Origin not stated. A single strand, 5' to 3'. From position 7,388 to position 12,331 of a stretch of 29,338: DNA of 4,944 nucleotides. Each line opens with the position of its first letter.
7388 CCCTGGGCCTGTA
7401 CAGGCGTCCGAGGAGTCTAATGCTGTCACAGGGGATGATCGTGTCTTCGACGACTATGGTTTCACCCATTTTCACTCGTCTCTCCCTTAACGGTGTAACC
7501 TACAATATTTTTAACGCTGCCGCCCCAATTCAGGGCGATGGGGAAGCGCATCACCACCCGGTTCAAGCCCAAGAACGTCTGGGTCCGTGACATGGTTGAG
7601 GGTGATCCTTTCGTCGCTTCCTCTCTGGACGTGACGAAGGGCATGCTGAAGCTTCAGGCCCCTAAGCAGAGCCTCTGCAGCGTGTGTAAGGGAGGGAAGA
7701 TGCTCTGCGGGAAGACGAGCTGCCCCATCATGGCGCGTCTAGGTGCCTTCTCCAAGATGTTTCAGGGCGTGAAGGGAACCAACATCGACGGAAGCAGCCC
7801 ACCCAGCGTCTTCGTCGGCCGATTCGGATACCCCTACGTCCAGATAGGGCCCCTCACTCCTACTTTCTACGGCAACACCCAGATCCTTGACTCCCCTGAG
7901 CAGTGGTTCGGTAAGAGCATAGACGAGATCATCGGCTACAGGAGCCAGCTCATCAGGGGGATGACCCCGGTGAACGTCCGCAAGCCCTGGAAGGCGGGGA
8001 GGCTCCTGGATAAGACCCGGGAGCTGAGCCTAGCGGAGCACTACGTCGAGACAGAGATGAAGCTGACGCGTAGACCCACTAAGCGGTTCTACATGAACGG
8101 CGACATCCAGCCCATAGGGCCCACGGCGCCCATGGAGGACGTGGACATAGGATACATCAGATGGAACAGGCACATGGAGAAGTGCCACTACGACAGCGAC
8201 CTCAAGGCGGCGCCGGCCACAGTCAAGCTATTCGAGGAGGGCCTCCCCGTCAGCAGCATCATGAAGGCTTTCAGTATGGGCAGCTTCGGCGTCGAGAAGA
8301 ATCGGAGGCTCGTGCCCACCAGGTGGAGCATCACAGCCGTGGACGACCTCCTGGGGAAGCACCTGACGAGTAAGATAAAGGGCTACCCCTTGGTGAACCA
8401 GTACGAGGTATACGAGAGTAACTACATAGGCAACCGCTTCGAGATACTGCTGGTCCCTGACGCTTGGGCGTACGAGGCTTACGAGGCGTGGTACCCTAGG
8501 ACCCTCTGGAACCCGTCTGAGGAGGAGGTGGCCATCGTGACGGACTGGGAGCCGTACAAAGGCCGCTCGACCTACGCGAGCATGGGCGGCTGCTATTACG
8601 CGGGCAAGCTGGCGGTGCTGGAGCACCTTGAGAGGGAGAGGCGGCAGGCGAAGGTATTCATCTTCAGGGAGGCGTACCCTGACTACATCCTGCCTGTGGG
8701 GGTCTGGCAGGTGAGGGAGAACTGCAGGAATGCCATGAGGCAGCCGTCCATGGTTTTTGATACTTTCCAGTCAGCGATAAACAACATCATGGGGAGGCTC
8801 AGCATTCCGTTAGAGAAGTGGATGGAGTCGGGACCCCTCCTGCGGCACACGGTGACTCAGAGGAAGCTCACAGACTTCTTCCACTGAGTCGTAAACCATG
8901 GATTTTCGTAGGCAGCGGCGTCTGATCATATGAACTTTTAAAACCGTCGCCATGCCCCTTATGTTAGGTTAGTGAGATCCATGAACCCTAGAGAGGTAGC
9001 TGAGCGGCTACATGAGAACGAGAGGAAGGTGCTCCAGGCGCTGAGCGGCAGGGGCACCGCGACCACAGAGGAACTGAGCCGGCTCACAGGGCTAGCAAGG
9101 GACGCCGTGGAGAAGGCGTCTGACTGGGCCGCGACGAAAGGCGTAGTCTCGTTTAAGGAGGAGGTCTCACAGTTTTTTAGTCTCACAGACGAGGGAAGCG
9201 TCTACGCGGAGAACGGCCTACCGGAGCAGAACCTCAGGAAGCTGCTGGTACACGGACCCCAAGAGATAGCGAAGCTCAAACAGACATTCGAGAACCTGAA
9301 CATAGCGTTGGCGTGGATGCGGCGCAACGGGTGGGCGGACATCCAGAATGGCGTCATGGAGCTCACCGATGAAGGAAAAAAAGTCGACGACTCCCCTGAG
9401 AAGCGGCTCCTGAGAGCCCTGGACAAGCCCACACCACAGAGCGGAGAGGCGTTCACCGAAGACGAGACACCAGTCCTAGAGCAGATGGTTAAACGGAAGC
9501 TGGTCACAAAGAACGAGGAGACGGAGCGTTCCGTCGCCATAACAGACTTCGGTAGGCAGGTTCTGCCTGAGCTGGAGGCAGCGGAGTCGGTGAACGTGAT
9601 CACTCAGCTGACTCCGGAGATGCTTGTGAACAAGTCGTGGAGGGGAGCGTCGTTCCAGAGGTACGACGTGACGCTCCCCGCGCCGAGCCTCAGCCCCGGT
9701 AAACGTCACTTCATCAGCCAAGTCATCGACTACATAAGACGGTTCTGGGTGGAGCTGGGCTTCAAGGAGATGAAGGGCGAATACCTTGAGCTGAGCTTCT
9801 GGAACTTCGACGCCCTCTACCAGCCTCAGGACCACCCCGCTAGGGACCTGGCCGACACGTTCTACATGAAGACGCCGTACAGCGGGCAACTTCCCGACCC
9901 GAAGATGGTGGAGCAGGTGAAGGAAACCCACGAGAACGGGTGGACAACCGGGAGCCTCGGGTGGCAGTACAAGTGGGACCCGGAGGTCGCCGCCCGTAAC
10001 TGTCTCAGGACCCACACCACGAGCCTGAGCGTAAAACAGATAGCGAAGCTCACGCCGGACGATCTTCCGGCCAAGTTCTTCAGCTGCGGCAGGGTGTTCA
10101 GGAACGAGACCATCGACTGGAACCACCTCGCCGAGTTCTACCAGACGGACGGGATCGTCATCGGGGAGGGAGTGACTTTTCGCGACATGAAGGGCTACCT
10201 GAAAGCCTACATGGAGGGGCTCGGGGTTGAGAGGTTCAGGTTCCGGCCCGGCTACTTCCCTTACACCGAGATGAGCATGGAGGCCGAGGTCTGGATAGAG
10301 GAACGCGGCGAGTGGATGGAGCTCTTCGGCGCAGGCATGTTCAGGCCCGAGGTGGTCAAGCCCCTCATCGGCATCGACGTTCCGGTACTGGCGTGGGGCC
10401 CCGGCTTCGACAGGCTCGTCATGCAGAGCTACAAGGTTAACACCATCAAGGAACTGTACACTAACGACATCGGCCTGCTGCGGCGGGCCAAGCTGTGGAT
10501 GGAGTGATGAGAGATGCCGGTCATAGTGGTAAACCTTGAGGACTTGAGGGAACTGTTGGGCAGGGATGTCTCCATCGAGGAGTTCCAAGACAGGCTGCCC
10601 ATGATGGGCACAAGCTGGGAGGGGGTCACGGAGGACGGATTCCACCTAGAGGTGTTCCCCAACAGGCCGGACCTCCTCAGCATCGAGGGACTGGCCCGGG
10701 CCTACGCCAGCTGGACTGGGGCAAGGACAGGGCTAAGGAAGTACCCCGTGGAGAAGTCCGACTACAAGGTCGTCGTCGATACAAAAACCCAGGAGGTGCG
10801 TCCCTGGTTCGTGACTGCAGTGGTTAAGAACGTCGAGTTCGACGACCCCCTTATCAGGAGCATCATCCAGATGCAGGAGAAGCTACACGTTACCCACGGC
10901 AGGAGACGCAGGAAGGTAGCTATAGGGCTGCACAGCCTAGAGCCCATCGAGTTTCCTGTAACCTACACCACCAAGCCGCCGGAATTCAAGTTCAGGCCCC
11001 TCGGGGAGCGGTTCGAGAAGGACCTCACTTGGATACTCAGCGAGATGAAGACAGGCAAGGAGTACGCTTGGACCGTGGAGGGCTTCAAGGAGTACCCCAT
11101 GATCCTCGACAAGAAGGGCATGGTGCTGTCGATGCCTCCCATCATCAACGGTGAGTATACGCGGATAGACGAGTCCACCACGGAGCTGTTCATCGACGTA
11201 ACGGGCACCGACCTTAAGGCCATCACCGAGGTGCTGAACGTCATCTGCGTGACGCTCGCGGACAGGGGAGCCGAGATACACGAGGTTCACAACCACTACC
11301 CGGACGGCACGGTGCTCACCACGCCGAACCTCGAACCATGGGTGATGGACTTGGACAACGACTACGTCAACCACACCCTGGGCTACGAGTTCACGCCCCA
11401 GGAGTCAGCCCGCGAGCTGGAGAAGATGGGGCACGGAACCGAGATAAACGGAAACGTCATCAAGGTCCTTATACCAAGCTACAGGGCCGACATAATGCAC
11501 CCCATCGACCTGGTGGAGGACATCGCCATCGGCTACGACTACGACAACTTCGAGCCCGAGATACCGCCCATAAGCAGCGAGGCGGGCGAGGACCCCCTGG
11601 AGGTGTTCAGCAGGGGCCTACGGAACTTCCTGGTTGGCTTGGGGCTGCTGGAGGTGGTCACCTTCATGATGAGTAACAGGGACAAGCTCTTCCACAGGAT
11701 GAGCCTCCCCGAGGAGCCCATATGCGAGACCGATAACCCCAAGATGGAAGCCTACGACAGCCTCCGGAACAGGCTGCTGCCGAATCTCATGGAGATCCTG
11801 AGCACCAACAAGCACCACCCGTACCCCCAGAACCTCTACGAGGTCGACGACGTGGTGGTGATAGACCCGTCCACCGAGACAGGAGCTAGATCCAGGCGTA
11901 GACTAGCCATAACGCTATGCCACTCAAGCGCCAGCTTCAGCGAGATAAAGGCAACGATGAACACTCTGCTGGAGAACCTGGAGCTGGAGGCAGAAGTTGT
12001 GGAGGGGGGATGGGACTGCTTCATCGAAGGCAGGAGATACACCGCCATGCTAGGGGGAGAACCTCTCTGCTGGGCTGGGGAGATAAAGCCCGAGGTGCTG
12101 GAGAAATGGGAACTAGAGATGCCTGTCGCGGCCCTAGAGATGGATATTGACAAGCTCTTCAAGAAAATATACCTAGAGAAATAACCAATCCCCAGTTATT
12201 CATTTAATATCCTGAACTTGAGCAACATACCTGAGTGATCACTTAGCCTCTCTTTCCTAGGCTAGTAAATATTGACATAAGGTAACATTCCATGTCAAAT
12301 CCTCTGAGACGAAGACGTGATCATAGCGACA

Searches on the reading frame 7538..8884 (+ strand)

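Call 42: search_protein_families(library=pfam, proteins=[window:7538-8884:+], max_evalue=0.001)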
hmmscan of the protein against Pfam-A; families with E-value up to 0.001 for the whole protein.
window:7538-8884:+ (449 aa): 2 families
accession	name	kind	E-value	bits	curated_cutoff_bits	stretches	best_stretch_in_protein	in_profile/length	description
PF04894.17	Nre_N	-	6.1e-94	315.2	25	1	56-325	1-270/270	Archaeal Nre, N-terminal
PF04895.17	Nre_C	-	1.5e-39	134.7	27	1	338-447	1-110/110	Archaeal Nre, C-terminal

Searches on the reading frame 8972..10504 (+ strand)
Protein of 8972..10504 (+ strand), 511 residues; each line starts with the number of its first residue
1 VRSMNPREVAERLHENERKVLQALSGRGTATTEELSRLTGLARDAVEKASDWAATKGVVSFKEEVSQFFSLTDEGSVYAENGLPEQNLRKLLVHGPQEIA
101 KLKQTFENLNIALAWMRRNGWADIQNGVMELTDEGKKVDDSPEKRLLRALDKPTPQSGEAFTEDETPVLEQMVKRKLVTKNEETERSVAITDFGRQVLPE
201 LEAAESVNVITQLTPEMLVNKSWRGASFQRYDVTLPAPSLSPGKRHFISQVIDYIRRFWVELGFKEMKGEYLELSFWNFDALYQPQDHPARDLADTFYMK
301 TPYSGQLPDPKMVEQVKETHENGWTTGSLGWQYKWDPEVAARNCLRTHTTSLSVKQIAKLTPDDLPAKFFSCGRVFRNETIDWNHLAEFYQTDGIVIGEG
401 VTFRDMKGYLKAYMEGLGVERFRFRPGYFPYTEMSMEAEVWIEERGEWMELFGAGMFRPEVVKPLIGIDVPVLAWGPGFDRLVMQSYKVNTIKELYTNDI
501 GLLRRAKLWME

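Call 42: search_protein_families(library=pfam, proteins=[window:8972-10504:+], max_evalue=0.001)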
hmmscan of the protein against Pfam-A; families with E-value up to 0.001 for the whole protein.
window:8972-10504:+ (511 aa): 4 families
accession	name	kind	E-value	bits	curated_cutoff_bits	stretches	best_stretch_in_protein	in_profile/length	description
PF01409.25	tRNA-synt_2d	-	1.4e-77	260.9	19.8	1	231-505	2-245/246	tRNA synthetases class II core domain (F)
PF17759.6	tRNA_synthFbeta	-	4.9e-06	26.6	22.4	0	344-445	73-185/214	Phenylalanyl tRNA synthetase beta chain CLM domain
PF25213.1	HVO_A0261_N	-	9.1e-05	22.7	35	0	16-81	12-73/86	HVO_A0261 N-terminal domain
PF24409.1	wHTH-PRTase_assc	-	0.00031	21.1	27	0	23-64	5-46/83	wHTH-PRTase associated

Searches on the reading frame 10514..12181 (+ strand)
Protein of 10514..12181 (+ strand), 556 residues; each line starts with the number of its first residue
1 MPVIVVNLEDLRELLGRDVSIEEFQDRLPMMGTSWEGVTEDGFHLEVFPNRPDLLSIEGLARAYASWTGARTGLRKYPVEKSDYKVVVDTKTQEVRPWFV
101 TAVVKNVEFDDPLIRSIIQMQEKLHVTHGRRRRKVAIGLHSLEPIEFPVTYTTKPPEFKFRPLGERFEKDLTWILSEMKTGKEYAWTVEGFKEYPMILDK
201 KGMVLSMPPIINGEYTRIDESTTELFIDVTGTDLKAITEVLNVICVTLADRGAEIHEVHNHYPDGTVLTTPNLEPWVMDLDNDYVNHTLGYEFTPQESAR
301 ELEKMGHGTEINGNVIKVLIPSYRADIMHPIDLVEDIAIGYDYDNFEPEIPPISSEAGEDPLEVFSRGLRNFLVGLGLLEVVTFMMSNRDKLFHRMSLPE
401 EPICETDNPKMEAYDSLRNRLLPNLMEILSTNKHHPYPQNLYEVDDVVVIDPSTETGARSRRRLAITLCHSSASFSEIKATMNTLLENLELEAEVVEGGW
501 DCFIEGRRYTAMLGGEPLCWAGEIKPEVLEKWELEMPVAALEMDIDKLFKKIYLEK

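Call 42: search_protein_families(library=pfam, proteins=[window:10514-12181:+], max_evalue=0.001)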
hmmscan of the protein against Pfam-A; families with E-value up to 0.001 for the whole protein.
window:10514-12181:+ (556 aa): 4 families
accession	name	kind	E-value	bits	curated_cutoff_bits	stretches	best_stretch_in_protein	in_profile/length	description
PF17759.6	tRNA_synthFbeta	-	3.6e-33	115.3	22.4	1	350-545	5-214/214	Phenylalanyl tRNA synthetase beta chain CLM domain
PF03484.21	B5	-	4e-25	88.2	28.6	1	278-343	1-67/67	tRNA synthetase B5 domain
PF18262.7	PhetRS_B1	-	9.2e-07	29.5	26.8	1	1-66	1-79/83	Phe-tRNA synthetase beta subunit B1 domain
PF03483.22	B3_4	-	9.9e-06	25.7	29.3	1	173-238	88-133/174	B3/4 domain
